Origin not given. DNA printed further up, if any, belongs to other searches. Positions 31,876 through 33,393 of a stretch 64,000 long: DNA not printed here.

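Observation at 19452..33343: tRNA-Gln-targeted integrated element bounded by an exact 16-bp direct repeat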

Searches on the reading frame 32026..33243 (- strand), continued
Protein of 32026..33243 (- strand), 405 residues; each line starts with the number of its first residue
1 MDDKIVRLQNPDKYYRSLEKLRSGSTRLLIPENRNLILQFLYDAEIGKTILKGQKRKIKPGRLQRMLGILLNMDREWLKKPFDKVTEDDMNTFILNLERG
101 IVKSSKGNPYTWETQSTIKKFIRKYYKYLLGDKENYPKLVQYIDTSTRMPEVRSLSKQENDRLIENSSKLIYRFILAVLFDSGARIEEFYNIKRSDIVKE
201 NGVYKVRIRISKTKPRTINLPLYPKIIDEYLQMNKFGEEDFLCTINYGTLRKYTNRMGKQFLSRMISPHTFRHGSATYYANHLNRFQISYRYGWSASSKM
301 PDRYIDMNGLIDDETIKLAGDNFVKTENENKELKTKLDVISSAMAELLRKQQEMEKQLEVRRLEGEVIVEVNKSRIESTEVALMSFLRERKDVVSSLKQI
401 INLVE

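Call 27: find_related_loci(query=window:32026-33243:-, collection=metagenome_contigs, flank=10000)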
Query window:32026-33243:- (405 aa) in metagenome_contigs; peptide patterns used: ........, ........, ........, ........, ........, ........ (x = any residue, [..] = any of these).
199 stretches matched a pattern; 14 encode a relative of the query (tblastn E <= 1e-3); 14 distinct loci.
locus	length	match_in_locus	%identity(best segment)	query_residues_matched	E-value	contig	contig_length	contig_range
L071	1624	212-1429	80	1-405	0e+0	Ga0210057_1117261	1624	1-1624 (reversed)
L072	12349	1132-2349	80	1-405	0e+0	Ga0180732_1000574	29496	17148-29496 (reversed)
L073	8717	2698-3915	79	1-405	0e+0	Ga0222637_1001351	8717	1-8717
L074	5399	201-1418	78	1-405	0e+0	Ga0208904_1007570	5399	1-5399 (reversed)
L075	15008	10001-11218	78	1-405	0e+0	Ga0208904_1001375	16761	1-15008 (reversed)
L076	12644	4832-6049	77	1-405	0e+0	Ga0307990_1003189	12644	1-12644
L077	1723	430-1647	77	1-405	0e+0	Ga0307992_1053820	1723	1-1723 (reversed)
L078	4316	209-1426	74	1-405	0e+0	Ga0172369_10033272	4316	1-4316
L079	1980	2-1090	81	44-405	0e+0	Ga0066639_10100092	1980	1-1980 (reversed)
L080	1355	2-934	82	96-405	0e+0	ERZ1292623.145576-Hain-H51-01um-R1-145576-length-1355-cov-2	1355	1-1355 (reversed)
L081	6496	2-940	78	94-405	9e-170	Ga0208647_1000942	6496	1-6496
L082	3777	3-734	77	163-405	7e-130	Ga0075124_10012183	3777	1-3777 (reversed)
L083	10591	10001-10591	79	3-199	7e-103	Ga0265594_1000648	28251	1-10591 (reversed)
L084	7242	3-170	75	321-376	2e-21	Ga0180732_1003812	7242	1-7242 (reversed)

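Call 28: find_related_loci(query=window:32026-33243:-, collection=viral_contigs, flank=10000)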
Query window:32026-33243:- (405 aa) in viral_contigs; peptide patterns used: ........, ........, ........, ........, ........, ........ (x = any residue, [..] = any of these).
17 stretches matched a pattern, but none encodes a relative of the query by tblastn (E <= 1e-3).

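Call 33: search_protein_families(library=phrogs, proteins=[window:32026-33243:-], max_evalue=0.01)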
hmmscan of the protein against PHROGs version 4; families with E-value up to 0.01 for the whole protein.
window:32026-33243:- (405 aa): 2 families
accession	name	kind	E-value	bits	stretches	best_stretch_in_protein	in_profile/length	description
phrog_1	-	integration and excision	6.8e-22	79.5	1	54-336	179-466/611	integrase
phrog_216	-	integration and excision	9.1e-13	49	1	145-357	46-270/301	integrase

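Call 34: search_protein_families(library=ncbifam, proteins=[window:32026-33243:-], max_evalue=0.001)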
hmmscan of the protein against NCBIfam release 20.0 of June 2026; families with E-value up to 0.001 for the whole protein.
window:32026-33243:- (405 aa): 5 families
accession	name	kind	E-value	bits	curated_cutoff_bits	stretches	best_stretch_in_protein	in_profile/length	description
NF040815.2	recomb_XerA_Arch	equivalog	1.5e-18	67.3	220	1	76-278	29-225/263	site-specific tyrosine recombinase/integron integrase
TIGR02224.1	recomb_XerC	equivalog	4.7e-08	32.8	335.15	1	82-278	41-248/295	tyrosine recombinase XerC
NF001399.0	PRK00283.1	subfamily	6.4e-08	32.2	279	1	81-281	47-257/300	tyrosine recombinase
TIGR02225.1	recomb_XerD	equivalog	2.6e-07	30.2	329.6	1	110-278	58-245/290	site-specific tyrosine recombinase XerD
TIGR02249.1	integrase_gron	subfamily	4.4e-05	23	265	0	111-221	60-166/315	integron integrase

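Call 40: search_solved_structures(query=window:32026-33243:-, max_evalue=0.001)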
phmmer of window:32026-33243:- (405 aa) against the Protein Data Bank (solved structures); distinct sequences matched with E-value up to 0.001: 2.
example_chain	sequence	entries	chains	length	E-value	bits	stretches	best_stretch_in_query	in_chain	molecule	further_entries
5hxy_A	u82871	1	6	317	0.00056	22.5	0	154-279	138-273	Tyrosine recombinase XerA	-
4a8e_A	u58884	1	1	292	0.00076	22.1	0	113-233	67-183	PROBABLE TYROSINE RECOMBINASE XERC-LIKE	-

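Call 68: search_protein_families(library=pfam, proteins=[L067:17909-18772:+, L067:16004-16453:-, L067:11840-12343:+], max_evalue=0.01)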
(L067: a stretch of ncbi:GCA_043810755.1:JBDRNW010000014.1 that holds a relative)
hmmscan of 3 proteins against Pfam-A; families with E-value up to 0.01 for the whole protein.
L067:17909-18772:+ (287 aa): 1 family
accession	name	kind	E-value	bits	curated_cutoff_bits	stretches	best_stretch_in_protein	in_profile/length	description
PF00589.27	Phage_integrase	-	8e-21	75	27.1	1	61-249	3-170/172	Phage integrase family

L067:16004-16453:- (150 aa): 0 families

L067:11840-12343:+ (167 aa): 0 families

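Call 70: find_encoding_contigs(protein=P0012, flank=10000, max_places=6)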
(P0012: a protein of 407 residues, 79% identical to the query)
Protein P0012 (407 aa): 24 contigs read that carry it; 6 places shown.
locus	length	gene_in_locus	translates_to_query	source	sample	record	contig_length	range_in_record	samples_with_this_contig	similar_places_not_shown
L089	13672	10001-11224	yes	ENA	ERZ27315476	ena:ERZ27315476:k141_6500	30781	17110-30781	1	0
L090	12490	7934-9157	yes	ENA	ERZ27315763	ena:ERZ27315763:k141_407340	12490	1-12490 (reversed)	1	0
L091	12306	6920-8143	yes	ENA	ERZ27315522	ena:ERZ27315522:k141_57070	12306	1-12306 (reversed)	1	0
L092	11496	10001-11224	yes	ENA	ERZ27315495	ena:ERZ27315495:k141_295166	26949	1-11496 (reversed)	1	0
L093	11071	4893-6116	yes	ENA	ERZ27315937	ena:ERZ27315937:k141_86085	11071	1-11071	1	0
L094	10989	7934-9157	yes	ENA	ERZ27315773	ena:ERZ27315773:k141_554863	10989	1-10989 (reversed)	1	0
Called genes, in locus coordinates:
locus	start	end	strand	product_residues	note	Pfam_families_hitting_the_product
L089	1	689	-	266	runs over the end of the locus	PF01656:CbiA, PF02374:ArsA_ATPase (faint), PF06564:CBP_BcsQ (weak), PF10609:ParA, PF13614:AAA_31, PF13500:AAA_26 (weak)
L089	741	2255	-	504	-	PF00587:tRNA-synt_2b, PF03129:HGTP_anticodon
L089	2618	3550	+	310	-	PF23023:Anti-Pycsar_Apyc1, PF00753:Lactamase_B, PF13691:Lactamase_B_4 (weak), PF12706:Lactamase_B_2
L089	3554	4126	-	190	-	-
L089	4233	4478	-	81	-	PF14438:SM-ATX (weak), PF01423:LSM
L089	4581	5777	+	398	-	-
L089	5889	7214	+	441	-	-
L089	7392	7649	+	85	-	-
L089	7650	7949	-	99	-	PF01918:Alba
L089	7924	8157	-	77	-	PF00833:Ribosomal_S17e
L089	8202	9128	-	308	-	-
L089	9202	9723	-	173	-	PF02778:tRNA_int_endo_N (weak), PF01974:tRNA_int_endo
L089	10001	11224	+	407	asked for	PF00589:Phage_integrase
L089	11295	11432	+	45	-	-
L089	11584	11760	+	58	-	-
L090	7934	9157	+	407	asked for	PF00589:Phage_integrase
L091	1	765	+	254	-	?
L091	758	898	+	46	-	-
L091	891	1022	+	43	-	-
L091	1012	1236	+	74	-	-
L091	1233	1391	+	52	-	-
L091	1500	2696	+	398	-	-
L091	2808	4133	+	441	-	-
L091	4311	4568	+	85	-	-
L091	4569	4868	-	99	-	PF01918:Alba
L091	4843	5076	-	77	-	PF00833:Ribosomal_S17e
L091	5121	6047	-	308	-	-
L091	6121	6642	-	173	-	PF02778:tRNA_int_endo_N (weak), PF01974:tRNA_int_endo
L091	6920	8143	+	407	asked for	PF00589:Phage_integrase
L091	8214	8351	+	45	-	-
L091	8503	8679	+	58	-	-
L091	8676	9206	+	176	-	-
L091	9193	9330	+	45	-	-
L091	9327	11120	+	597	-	-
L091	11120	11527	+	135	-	-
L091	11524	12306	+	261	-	?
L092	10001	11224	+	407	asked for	PF00589:Phage_integrase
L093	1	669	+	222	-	?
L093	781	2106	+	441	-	-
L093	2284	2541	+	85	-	-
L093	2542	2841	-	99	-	PF01918:Alba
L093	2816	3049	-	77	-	PF00833:Ribosomal_S17e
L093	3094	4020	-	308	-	-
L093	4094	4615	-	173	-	PF02778:tRNA_int_endo_N (weak), PF01974:tRNA_int_endo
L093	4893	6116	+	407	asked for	PF00589:Phage_integrase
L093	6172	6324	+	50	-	-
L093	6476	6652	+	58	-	-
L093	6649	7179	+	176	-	-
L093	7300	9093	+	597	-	-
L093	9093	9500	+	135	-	-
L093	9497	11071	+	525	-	?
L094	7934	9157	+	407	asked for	PF00589:Phage_integrase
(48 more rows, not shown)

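Call 72: search_protein_families(library=pfam, proteins=[L091:9327-11120:+, L091:11120-11527:+, L093:9497-11071:+, L070:11653-13296:+, L070:13280-13684:+, L091:8676-9206:+, L068:19483-20829:+, L068:12656-13282:+, L067:12624-13244:+, L067:16908-17765:+], max_evalue=0.01)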
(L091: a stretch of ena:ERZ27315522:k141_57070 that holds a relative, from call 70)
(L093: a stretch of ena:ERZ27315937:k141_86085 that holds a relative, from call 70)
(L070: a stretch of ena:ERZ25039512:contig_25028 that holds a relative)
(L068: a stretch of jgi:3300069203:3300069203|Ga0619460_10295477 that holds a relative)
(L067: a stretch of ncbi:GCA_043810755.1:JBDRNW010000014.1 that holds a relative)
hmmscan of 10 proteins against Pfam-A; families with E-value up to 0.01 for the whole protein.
L091:9327-11120:+ (597 aa): 0 families

L091:11120-11527:+ (135 aa): 2 families
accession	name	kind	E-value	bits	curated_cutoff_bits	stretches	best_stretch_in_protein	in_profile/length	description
PF02954.25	HTH_8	-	0.0039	17.3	22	1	22-49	7-34/42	Bacterial regulatory protein, Fis family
PF13022.12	HTH_Tnp_1_2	-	0.0042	17.6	27.9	1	25-84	15-77/122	Helix-turn-helix of insertion element transposase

L093:9497-11071:+ (525 aa): 1 family
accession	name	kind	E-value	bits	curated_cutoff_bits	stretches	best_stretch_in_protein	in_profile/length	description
PF17289.8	Terminase_6C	-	0.00064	20.2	22.6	1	319-388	1-65/155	Terminase RNaseH-like domain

L070:11653-13296:+ (547 aa): 1 family
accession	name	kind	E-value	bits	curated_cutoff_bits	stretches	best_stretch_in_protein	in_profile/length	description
PF12307.13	DUF3631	-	4e-05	24.3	24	1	344-416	49-120/182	Protein of unknown function (DUF3631)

L070:13280-13684:+ (134 aa): 0 families

L091:8676-9206:+ (176 aa): 2 families
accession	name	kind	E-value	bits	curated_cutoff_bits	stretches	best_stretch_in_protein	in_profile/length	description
PF07858.18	LEH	-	0.0034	18.1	24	1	20-53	83-114/122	Limonene-1,2-epoxide hydrolase catalytic domain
PF21686.3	LigD_Prim-Pol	-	0.0077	16.3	27.4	1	97-166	124-192/254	LigD, primase-polymerase domain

L068:19483-20829:+ (448 aa): 0 families

L068:12656-13282:+ (208 aa): 0 families

L067:12624-13244:+ (206 aa): 17 families
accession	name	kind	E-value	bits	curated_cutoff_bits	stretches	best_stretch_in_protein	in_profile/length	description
PF13384.12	HTH_23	-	3.1e-07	30.5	24.6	1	15-45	12-42/50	Homeodomain-like domain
PF06056.18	Terminase_5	-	4e-07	30.3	20.3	1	15-51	8-44/58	Putative ATPase subunit of terminase (gpP-like)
PF13518.12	HTH_28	-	3.7e-06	27.3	25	1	20-45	12-37/52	Helix-turn-helix domain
PF13551.12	HTH_29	-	7.4e-06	26.4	28.1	1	20-48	11-40/64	Winged helix-turn helix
PF10668.15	Phage_terminase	-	2.1e-05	24.5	22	1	7-57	6-59/67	Phage terminase small subunit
PF01527.26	HTH_Tnp_1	-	3.4e-05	24.4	24.1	1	7-67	10-69/75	Transposase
PF13542.12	HTH_Tnp_ISL3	-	0.00022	21.1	27.4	1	18-44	24-50/51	Helix-turn-helix domain of transposase family ISL3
PF08281.18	Sigma70_r4_2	-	0.00036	20.5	25.7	1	9-43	14-49/54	Sigma-70, region 4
PF13936.12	HTH_38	-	0.00049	20.2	27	1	15-39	15-39/44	Helix-turn-helix domain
PF01196.24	Ribosomal_L17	-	0.00063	21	27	0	129-196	26-94/97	Ribosomal protein L17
PF14493.12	HTH_40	-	0.00075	20.2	27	1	11-66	3-58/89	Helix-turn-helix domain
PF01371.25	Trp_repressor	-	0.00085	19.8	27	1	15-50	44-79/88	Trp repressor protein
PF08822.17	DUF1804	-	0.0016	18.8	29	0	18-43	16-42/164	Protein of unknown function (DUF1804)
PF01381.28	HTH_3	-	0.002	18.6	23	1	20-41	9-30/55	Helix-turn-helix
PF00356.27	LacI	-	0.0029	17.8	27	1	22-39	1-18/46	Bacterial regulatory proteins, lacI family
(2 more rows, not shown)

L067:16908-17765:+ (285 aa): 1 family
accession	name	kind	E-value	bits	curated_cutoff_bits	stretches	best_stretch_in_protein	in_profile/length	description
PF04014.23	MazE_antitoxin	-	1.3e-06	28.7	24.7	1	15-44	9-38/48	Antidote-toxin recognition MazE, bacterial antitoxin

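Call 73: search_protein_families(library=phrogs, proteins=[L091:9327-11120:+, L091:11120-11527:+, L093:9497-11071:+, L070:11653-13296:+, L070:13280-13684:+, L091:8676-9206:+, L068:19483-20829:+, L070:14389-15090:+, L067:12624-13244:+, L067:13253-13657:+], max_evalue=0.001)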
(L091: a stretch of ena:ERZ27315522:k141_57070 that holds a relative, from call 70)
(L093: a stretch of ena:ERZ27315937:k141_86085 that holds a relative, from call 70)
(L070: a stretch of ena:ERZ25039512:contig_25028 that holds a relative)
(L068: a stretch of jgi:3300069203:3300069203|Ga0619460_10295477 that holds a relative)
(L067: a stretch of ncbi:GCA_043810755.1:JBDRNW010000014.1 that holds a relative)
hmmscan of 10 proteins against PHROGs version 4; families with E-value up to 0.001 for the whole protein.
L091:9327-11120:+ (597 aa): 3 families
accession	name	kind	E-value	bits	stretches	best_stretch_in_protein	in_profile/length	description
phrog_10537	-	unknown function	4.4e-27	95.3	1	209-508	905-1192/1229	-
phrog_29234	-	unknown function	2e-10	40.3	1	186-458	513-772/887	-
phrog_19930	-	DNA, RNA and nucleotide metabolism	4.6e-09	36.1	1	299-513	634-842/865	DNA polymerase/primase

L091:11120-11527:+ (135 aa): 2 families
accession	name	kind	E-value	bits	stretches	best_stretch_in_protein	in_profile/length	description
phrog_4044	-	head and packaging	2.9e-06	27.9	1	9-91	16-97/180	terminase small subunit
phrog_157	-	integration and excision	0.00079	19.5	1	20-68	202-253/580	transposase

L093:9497-11071:+ (525 aa): 5 families
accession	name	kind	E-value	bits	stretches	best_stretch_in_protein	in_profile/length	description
phrog_38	-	head and packaging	5.7e-60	204.8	1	27-495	266-703/760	terminase large subunit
phrog_5573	-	head and packaging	2.9e-08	34.4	1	251-385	25-149/250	terminase large subunit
phrog_14112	-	unknown function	3.7e-07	30.9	1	52-203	87-239/247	-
phrog_17672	-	head and packaging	5.3e-07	29.9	1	14-231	11-225/395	terminase large subunit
phrog_31692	-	head and packaging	1.6e-05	25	1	268-487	86-296/328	terminase large subunit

L070:11653-13296:+ (547 aa): 0 families

L070:13280-13684:+ (134 aa): 0 families

L091:8676-9206:+ (176 aa): 0 families

L068:19483-20829:+ (448 aa): 0 families

L070:14389-15090:+ (233 aa): 0 families

L067:12624-13244:+ (206 aa): 18 families
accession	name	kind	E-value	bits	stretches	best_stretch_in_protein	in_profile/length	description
phrog_4151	-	DNA, RNA and nucleotide metabolism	6.2e-09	36.9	1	2-160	2-126/154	DNA binding protein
phrog_1889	-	head and packaging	1.1e-07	32.7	1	6-56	5-58/276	terminase small subunit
phrog_509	-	head and packaging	1.2e-06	29.3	1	6-60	7-61/238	terminase small subunit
phrog_2538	-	head and packaging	3.1e-06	28.3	1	14-68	11-63/129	terminase small subunit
phrog_756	-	DNA, RNA and nucleotide metabolism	4.7e-06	27.6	1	15-145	13-146/166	DNA binding protein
phrog_664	-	DNA, RNA and nucleotide metabolism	6.6e-06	27.1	1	19-54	99-136/210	DNA binding protein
phrog_2606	-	head and packaging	1.1e-05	26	1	5-61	4-62/310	terminase small subunit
phrog_59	-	DNA, RNA and nucleotide metabolism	1.8e-05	25.3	1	11-135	245-351/423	HNH endonuclease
phrog_1206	-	head and packaging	2.6e-05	25.1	1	18-65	18-66/207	terminase small subunit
phrog_125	-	DNA, RNA and nucleotide metabolism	4.9e-05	24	1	5-82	164-242/254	DNA invertase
phrog_14025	-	unknown function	8.4e-05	23.8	1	10-48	20-58/98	-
phrog_3746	-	head and packaging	0.00031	20.9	1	7-61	10-66/374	terminase large subunit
phrog_36038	-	unknown function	0.00042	21.4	1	22-64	23-65/203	-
phrog_296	-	integration and excision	0.00051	19.8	1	22-69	242-288/626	DNA transposition protein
phrog_151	-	integration and excision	0.0006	19.4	0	7-50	130-174/582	transposase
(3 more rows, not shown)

L067:13253-13657:+ (134 aa): 0 families

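Call 91: find_encoding_contigs(protein=P0029, flank=10000, max_places=2)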
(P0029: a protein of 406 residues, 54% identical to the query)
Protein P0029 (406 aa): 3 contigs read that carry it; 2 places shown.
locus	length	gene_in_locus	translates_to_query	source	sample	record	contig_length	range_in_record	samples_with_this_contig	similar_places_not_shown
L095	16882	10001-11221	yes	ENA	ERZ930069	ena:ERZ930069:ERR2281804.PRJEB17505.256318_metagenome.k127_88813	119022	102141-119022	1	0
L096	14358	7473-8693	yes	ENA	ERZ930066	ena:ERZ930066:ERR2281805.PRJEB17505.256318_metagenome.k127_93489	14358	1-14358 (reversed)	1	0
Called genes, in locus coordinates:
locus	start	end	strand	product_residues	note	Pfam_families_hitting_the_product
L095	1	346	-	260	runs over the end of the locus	PF08282:Hydrolase_3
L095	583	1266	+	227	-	PF00149:Metallophos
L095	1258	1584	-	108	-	-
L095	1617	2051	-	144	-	-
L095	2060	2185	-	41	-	-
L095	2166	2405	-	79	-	-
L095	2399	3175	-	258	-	PF01149:Fapy_DNA_glyco, PF05833:NFACT_N (faint), PF06831:H2TH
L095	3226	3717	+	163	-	PF03703:bPH_2 (weak)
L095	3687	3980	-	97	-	PF03091:CutA1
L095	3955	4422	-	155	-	-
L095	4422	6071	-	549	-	PF03485:Arg_tRNA_synt_N, PF00750:tRNA-synt_1d, PF05746:DALR_1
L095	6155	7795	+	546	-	PF02729:OTCace_N, PF00185:OTCace, PF01948:PyrI, PF02748:PyrI_C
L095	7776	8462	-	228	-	PF03483:B3_4 (weak)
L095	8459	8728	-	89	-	-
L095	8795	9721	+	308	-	PF00924:MS_channel_2nd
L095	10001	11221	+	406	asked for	PF00589:Phage_integrase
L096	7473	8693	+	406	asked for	PF00589:Phage_integrase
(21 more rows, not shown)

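Call 92: find_encoding_contigs(protein=P0020, flank=10000, max_places=2)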
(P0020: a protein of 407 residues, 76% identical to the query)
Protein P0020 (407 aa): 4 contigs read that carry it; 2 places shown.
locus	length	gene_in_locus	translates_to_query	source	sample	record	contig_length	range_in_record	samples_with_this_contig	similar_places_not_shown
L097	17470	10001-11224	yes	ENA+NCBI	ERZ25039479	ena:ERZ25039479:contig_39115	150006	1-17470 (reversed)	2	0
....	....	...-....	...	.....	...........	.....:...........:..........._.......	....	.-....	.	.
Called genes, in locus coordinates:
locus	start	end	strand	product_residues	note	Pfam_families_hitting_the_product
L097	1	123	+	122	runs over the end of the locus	-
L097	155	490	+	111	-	-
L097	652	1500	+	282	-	PF01478:Peptidase_A24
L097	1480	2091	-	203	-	-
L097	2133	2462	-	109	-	PF00736:EF1_GNE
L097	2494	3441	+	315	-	PF01336:tRNA_anti-codon (faint)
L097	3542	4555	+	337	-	PF14520:HHH_5, PF00154:RecA_N, PF08423:Rad51, PF06745:ATPase (weak), PF13481:AAA_25 (weak)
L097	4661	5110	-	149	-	PF00334:NDK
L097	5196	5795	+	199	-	PF03167:UDG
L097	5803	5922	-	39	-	PF04135:Nop10p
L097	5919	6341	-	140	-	PF00293:NUDIX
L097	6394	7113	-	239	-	PF07541:EIF_2_alpha (weak)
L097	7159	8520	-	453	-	PF01368:DHH, PF27767:Arc_Cdc45 (weak), PF21763:DHH_CID, PF02272:DHHA1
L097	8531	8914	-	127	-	-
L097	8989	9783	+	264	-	PF00142:Fer4_NifH (faint), PF01656:CbiA, PF02374:ArsA_ATPase (faint), PF06564:CBP_BcsQ (faint), PF10609:ParA, PF13614:AAA_31, PF13500:AAA_26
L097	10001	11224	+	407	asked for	PF00589:Phage_integrase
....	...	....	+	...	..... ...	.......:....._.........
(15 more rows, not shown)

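Call 97: search_dna_similar(query=window:32026-33243:-, collection=phages, mode=protein, max_rows=12, max_evalue=0.00001)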
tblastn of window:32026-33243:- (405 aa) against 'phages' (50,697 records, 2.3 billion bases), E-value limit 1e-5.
Records with a match: 3; places in all: 3; records where one place covers at least 80% of the query: 0.
Best place of each record, by identity: <60% 3.
By first word of the organism name: Geoglobus 1; Pleomorphic 1; Bacteriophage 1.
By host as written in the record: Geoglobus acetivorans strain SBH6 1; Archaeoglobus sp. JdFR-37 1; - 1.
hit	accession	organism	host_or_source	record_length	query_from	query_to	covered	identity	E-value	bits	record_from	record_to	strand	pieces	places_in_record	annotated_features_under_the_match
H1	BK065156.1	Geoglobus acetivorans pleomorphic virus 1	Geoglobus acetivorans strain SBH6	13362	14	320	76%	27.3%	5e-21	101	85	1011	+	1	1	integrase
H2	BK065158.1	Pleomorphic virus ThalV2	Archaeoglobus sp. JdFR-37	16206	62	320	64%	26.3%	3e-14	81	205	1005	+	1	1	xerC: tyrosine recombinase XerC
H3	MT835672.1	Bacteriophage sp.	human fecal samples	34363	82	278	49%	28.6%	2e-6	56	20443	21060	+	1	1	record has no annotation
